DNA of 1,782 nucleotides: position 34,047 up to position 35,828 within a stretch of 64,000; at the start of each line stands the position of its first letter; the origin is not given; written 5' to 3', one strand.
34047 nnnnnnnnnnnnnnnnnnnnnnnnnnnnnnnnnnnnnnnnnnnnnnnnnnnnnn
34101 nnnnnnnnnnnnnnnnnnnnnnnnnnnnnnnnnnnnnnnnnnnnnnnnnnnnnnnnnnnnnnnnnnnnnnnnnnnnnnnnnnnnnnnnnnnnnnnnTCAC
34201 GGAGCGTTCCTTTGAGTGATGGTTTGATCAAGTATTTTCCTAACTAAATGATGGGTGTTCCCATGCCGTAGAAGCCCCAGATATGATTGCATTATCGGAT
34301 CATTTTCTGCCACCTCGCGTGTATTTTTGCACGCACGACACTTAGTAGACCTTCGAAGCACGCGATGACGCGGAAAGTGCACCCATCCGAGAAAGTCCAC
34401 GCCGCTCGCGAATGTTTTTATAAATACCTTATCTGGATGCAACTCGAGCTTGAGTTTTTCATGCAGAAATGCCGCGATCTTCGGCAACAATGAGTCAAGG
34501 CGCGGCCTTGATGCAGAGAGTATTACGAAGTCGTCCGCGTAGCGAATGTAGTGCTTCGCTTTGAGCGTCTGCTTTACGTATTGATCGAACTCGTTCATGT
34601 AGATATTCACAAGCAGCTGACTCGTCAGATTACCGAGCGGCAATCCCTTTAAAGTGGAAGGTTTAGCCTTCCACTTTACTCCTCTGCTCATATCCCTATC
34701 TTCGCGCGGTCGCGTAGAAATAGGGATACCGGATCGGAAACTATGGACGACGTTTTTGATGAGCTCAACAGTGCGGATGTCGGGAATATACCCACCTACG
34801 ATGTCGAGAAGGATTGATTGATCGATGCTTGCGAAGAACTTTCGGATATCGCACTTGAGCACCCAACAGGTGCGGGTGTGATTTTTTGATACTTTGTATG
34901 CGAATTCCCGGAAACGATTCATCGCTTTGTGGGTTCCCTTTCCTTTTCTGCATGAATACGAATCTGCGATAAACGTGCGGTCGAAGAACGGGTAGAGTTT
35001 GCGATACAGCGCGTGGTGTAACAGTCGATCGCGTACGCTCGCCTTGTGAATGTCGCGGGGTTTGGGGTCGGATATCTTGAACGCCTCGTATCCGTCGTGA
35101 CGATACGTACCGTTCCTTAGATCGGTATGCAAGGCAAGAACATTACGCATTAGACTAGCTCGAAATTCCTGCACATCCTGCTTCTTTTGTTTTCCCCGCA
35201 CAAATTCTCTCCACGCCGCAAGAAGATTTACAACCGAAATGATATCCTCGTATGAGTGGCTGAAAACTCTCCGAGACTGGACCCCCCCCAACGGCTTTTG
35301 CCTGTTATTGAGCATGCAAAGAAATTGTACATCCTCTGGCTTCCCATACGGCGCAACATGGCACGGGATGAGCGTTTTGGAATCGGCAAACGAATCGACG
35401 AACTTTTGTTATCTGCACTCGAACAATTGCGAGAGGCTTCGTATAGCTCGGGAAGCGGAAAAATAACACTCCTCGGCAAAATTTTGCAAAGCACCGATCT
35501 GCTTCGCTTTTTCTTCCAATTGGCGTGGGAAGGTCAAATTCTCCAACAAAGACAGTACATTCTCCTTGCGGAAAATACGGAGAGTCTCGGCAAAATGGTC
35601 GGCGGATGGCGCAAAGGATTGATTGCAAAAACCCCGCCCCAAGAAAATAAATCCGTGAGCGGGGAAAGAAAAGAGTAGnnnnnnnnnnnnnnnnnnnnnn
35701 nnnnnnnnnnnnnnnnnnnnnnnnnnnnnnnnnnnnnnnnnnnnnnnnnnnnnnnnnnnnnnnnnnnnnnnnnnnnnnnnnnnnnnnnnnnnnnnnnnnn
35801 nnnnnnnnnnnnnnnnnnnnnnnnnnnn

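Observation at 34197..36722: Complete diversity-generating retroelement with adenine-specific TR/VR divergence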

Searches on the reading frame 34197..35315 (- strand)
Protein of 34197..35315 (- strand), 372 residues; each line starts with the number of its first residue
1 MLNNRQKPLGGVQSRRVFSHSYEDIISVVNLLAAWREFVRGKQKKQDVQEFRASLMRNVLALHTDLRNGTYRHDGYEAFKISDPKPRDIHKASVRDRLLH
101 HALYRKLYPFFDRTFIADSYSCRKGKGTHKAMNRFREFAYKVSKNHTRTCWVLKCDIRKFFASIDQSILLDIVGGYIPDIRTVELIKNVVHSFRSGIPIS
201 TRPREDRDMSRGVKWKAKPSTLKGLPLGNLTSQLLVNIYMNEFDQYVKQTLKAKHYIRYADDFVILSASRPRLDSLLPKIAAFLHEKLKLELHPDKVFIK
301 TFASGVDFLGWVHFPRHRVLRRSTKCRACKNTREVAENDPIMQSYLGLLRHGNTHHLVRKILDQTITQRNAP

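Call 6: search_protein_families(library=pfam, proteins=[window:34197-35315:-], max_evalue=0.01)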
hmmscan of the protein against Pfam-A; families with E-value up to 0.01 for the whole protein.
window:34197-35315:- (372 aa): 1 family
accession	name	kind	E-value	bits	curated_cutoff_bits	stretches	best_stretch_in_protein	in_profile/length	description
PF00078.32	RVT_1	-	1.1e-23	84.4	29.6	1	86-311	9-203/205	Reverse transcriptase (RNA-dependent DNA polymerase)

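Call 7: search_protein_families(library=ncbifam, proteins=[window:34197-35315:-], max_evalue=0.1)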
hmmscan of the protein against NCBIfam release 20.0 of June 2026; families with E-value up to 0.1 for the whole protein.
window:34197-35315:- (372 aa): 9 families
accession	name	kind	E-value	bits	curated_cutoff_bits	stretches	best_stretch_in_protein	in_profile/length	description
TIGR04416.1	group_II_RT_mat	equivalog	6.5e-40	137.3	300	2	220-324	175-278/353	group II intron reverse transcriptase/maturase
NF041747.1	Drt3a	equivalog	1.3e-18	67.6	200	1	149-302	110-240/412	antiviral reverse transcriptase Drt3a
NF041746.1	Drt2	equivalog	1.5e-16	60.6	390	2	204-323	203-331/416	antiviral reverse transcriptase Drt2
NF038233.2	retron_St85_RT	exception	5.7e-14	52.1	235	1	141-287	80-202/289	retron St85 family RNA-directed DNA polymerase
NF042941.1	Retron_TIR_antiphage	equivalog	5e-06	25.6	600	1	223-273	138-189/464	TIR domain-containing anti-phage reverse transcriptase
NF041749.1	Drt4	equivalog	1.5e-05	24.2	450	1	220-302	190-269/489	antiviral reverse transcriptase Drt4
TIGR04499.1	abortive_AbiA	subfamily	0.00013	20.9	250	1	130-173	126-169/615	AbiA family abortive infection protein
NF041750.1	Drt5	equivalog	0.00044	19.3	550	1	241-366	191-312/484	antiviral reverse transcriptase Drt5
NF038237.1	retron_Ec67_fus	exception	0.092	11.2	450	0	143-165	105-127/572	retron Ec67 family RNA-directed DNA polymerase/endonuclease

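Call 36: search_solved_structures(query=window:34197-35315:-, max_evalue=0.001, show_alignments=1)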
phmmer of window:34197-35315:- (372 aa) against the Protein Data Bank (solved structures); distinct sequences matched with E-value up to 0.001: 13.
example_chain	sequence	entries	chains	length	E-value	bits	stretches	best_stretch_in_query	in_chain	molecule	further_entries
8ub7_A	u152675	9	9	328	1.3e-39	139.8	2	23-186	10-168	Reverse transcriptase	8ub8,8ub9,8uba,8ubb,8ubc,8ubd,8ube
5hhl_A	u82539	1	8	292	7.5e-18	68.2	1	20-314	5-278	Retron-type reverse transcriptase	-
7uim_D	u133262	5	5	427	2.1e-17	66.7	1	20-316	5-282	Group II intron reverse transcriptase/maturase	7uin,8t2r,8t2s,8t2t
5hhj_A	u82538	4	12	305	5.5e-17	65.3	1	18-311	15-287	Retron-type reverse transcriptase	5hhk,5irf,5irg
6ar1_A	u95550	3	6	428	1.1e-15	61.1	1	54-318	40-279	GsI-IIC RT | Trt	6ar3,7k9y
5g2x_C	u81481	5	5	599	2.2e-13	53.5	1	248-327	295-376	GROUP II INTRON-ENCODED PROTEIN LTRA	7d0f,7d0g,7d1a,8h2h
6me0_C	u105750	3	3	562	1e-10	44.7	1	176-312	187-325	Maturase reverse transcriptase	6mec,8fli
8bgj_A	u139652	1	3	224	6.9e-10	42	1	220-311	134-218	RNA-directed DNA polymerase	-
7kft_D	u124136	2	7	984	4.8e-08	35.9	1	223-320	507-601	Cas6-RT-Cas1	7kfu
9d5x_A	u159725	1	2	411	2.4e-05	27.1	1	20-296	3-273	Group II intron-like 4 reverse transcriptase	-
9d4s_A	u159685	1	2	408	3.1e-05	26.6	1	22-296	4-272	Group II intron-like 4 reverse transcriptase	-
9c0i_A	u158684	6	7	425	6.4e-05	25.6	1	221-303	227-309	Reverse transcriptase/maturase family protein | Antiviral reverse transcriptase Drt2 | RNA-dependent DNA polymerase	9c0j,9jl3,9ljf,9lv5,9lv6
9lje_A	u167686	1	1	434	6.5e-05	25.6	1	221-303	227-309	RNA-dependent DNA polymerase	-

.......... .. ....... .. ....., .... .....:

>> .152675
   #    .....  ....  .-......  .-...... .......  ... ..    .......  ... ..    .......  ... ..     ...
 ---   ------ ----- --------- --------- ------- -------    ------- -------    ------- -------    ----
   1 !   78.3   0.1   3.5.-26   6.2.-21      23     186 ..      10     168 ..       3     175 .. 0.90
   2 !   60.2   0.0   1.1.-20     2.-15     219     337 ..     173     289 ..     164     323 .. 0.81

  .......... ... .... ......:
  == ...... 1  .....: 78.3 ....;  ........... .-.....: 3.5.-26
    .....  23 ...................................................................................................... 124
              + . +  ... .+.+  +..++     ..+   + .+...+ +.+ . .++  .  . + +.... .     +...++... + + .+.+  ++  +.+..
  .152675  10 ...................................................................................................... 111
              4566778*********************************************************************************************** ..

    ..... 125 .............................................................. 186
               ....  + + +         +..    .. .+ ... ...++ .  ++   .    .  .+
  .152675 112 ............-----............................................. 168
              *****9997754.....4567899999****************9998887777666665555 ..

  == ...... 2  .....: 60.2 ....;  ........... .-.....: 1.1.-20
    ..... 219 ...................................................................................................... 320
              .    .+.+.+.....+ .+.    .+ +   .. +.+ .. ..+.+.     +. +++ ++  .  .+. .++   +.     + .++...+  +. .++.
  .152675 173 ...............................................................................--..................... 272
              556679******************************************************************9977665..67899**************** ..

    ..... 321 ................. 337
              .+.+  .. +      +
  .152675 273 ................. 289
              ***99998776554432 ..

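Call 75: list_cluster_members(proteins=[P0001, window:34197-35315:-])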
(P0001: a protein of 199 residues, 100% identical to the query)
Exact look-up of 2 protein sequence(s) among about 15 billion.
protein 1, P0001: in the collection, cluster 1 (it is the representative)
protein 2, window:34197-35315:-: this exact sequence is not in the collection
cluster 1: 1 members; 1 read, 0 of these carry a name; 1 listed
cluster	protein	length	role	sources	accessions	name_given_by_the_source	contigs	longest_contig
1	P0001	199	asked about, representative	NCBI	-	-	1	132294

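Call 77: find_homologous_proteins(query=window:34197-35315:-, max_evalue=1e-20)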
Query window:34197-35315:- (372 aa): 8000 proteins with E <= 1e-20 among 8000 candidates; the best 120 are listed.
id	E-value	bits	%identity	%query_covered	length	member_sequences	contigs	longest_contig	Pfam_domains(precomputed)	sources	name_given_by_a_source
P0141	1.8e-246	835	100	98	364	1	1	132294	PF00078.33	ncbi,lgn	-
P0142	1.9e-169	582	73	95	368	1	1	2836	PF00078.33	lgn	-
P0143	4.9e-154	531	68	96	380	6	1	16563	PF00078.33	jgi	-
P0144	9.2e-152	524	68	97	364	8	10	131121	PF00078.33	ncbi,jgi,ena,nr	ncbi:hypothetical protein A2764_01290 [Candidatus Kaiserbacteria bacterium RIFCSPHIGHO2_01_FULL_55_7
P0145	4.4e-150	518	69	94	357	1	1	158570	PF00078.33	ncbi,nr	ncbi:group II intron reverse transcriptase domain-containing protein [Candidatus Kaiserbacteria bact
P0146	2.1e-149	516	67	97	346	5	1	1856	PF00078.33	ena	-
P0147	2.6e-149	516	68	92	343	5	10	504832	PF00078.33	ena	-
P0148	2.7e-149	516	67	97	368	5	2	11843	PF00078.33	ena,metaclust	metaclust:\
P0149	2.8e-149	515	68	95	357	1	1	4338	PF00078.33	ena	-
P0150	7.3e-149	514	69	95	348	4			PF00078.33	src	-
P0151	9.6e-149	514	69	94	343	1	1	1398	PF00078.33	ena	-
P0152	4.8e-148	511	68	95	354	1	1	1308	PF00078.33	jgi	jgi:retron-type reverse transcriptase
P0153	5.6e-148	511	68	96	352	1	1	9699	PF00078.33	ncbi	ncbi:MAG: reverse transcriptase domain-containing protein [Minisyncoccota bacterium]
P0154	7.0e-148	511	69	95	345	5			PF00078.33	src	-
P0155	1.1e-147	510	66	97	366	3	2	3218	PF00078.33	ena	-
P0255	1.8e-136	473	64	92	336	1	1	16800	PF00078.33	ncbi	ncbi:MAG: reverse transcriptase/maturase family protein [Candidatus Sungiibacteriota bacterium]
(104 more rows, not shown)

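Call 106: find_encoding_contigs(protein=P0144, flank=3500, max_places=3)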
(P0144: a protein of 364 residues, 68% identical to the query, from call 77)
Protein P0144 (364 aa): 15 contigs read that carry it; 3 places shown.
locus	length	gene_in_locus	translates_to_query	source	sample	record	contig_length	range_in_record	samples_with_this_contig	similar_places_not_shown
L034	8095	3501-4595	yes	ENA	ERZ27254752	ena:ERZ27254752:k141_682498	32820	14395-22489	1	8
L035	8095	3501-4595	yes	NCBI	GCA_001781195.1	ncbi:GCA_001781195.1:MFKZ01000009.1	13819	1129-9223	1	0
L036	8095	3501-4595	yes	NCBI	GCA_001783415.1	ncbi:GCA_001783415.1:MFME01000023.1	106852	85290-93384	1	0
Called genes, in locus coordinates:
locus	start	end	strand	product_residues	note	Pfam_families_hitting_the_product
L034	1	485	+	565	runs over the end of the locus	PF05157:MshEN, PF00437:T2SSE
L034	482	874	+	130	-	PF00072:Response_reg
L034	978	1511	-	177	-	-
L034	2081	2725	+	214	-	-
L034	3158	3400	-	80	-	PF22296:bAvd (weak)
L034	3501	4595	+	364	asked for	PF00078:RVT_1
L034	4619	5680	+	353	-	PF00437:T2SSE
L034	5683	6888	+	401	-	PF28597:T2SSF_N, PF00482:T2SSF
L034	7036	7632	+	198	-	PF07963:N_methyl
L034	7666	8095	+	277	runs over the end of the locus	PF06750:A24_N_bact, PF01478:Peptidase_A24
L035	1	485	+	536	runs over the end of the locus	PF05157:MshEN (weak), PF00437:T2SSE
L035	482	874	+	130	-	PF00072:Response_reg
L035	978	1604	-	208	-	-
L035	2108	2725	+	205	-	-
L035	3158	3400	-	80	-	PF22296:bAvd (weak)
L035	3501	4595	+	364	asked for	PF00078:RVT_1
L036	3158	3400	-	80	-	PF22296:bAvd (weak)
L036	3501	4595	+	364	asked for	PF00078:RVT_1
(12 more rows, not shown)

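Call 107: find_encoding_contigs(protein=P0147, flank=3500, max_places=3)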
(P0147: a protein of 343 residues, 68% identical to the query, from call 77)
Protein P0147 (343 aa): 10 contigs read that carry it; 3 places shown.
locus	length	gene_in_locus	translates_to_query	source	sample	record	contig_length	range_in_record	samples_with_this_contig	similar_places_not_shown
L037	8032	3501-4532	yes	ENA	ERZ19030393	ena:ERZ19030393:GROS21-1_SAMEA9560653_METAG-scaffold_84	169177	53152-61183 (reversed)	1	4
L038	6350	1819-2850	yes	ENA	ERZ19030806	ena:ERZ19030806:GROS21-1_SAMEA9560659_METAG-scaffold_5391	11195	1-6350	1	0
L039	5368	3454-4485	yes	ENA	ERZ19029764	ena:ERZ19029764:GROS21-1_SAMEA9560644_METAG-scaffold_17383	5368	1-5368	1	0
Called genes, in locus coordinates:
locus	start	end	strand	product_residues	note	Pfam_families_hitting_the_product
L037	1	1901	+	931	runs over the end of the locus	PF26449:DUF8128 (weak), PF12696:TraG-D_C (weak)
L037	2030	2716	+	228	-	-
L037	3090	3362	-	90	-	-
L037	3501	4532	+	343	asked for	PF00078:RVT_1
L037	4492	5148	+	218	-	PF00334:NDK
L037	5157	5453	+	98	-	-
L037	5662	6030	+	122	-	PF09997:DUF2238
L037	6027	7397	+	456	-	PF00753:Lactamase_B, PF23023:Anti-Pycsar_Apyc1, PF12706:Lactamase_B_2 (weak), PF16661:Lactamase_B_6, PF10996:Beta-Casp, PF07521:RMMBL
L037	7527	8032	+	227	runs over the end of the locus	PF18306:LDcluster4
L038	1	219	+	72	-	?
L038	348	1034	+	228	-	-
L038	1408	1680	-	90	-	-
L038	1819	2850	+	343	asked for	PF00078:RVT_1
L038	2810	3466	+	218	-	PF00334:NDK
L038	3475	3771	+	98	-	-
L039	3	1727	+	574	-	?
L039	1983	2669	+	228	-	-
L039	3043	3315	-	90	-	-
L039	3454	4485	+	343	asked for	PF00078:RVT_1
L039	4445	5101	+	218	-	PF00334:NDK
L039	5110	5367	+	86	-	?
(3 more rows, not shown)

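Call 108: find_encoding_contigs(protein=P0255, flank=3500, max_places=2)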
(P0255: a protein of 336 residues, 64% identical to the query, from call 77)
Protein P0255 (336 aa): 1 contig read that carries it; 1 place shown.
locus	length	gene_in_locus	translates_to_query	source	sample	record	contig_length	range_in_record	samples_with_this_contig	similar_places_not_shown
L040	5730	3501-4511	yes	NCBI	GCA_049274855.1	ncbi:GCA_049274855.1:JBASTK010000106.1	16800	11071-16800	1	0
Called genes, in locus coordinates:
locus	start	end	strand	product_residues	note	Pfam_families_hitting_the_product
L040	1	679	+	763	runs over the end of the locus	PF13439:Glyco_transf_4, PF20706:GT4-conflict, PF00534:Glycos_transf_1, PF13692:Glyco_trans_1_4, PF13524:Glyco_trans_1_2, PF13439:Glyco_transf_4, PF13579:Glyco_trans_4_4, PF00534:Glycos_transf_1, +4 more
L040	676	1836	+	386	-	PF13439:Glyco_transf_4 (weak), PF13579:Glyco_trans_4_4, PF20706:GT4-conflict, PF00534:Glycos_transf_1, PF13692:Glyco_trans_1_4, PF13524:Glyco_trans_1_2 (weak)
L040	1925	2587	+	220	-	-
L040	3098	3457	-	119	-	PF22296:bAvd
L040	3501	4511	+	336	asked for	PF00078:RVT_1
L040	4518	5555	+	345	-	PF00534:Glycos_transf_1, PF13692:Glyco_trans_1_4, PF13524:Glyco_trans_1_2 (faint)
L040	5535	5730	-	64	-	?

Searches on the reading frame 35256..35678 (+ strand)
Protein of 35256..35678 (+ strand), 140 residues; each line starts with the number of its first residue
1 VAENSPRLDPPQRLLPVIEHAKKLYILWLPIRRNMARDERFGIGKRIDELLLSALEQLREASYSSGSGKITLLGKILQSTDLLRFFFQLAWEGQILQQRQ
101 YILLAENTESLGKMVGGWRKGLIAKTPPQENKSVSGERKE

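Call 6: search_protein_families(library=pfam, proteins=[window:35256-35678:+], max_evalue=0.01)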
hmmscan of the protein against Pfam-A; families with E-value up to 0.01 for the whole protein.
window:35256-35678:+ (140 aa): 1 family
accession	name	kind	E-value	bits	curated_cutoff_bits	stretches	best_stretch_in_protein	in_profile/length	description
PF22296.2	bAvd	-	1.5e-08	35.5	40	1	23-121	9-106/107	bAvd-like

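Call 7: search_protein_families(library=ncbifam, proteins=[window:35256-35678:+], max_evalue=0.1)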
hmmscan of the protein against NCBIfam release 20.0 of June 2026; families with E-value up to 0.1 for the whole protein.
window:35256-35678:+ (140 aa): 1 family
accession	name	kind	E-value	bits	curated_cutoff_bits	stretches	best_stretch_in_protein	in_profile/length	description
NF033474.1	DivGenRetAVD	equivalog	2.9e-15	56.4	80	1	15-120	1-104/104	diversity-generating retroelement protein Avd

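Call 37: search_solved_structures(query=window:35256-35678:+, max_evalue=1, show_alignments=1)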
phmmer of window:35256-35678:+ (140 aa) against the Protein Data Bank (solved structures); distinct sequences matched with E-value up to 1: 1.
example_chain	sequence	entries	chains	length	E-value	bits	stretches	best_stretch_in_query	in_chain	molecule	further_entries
8fit_A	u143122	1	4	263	0.49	13.7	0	11-76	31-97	cs074A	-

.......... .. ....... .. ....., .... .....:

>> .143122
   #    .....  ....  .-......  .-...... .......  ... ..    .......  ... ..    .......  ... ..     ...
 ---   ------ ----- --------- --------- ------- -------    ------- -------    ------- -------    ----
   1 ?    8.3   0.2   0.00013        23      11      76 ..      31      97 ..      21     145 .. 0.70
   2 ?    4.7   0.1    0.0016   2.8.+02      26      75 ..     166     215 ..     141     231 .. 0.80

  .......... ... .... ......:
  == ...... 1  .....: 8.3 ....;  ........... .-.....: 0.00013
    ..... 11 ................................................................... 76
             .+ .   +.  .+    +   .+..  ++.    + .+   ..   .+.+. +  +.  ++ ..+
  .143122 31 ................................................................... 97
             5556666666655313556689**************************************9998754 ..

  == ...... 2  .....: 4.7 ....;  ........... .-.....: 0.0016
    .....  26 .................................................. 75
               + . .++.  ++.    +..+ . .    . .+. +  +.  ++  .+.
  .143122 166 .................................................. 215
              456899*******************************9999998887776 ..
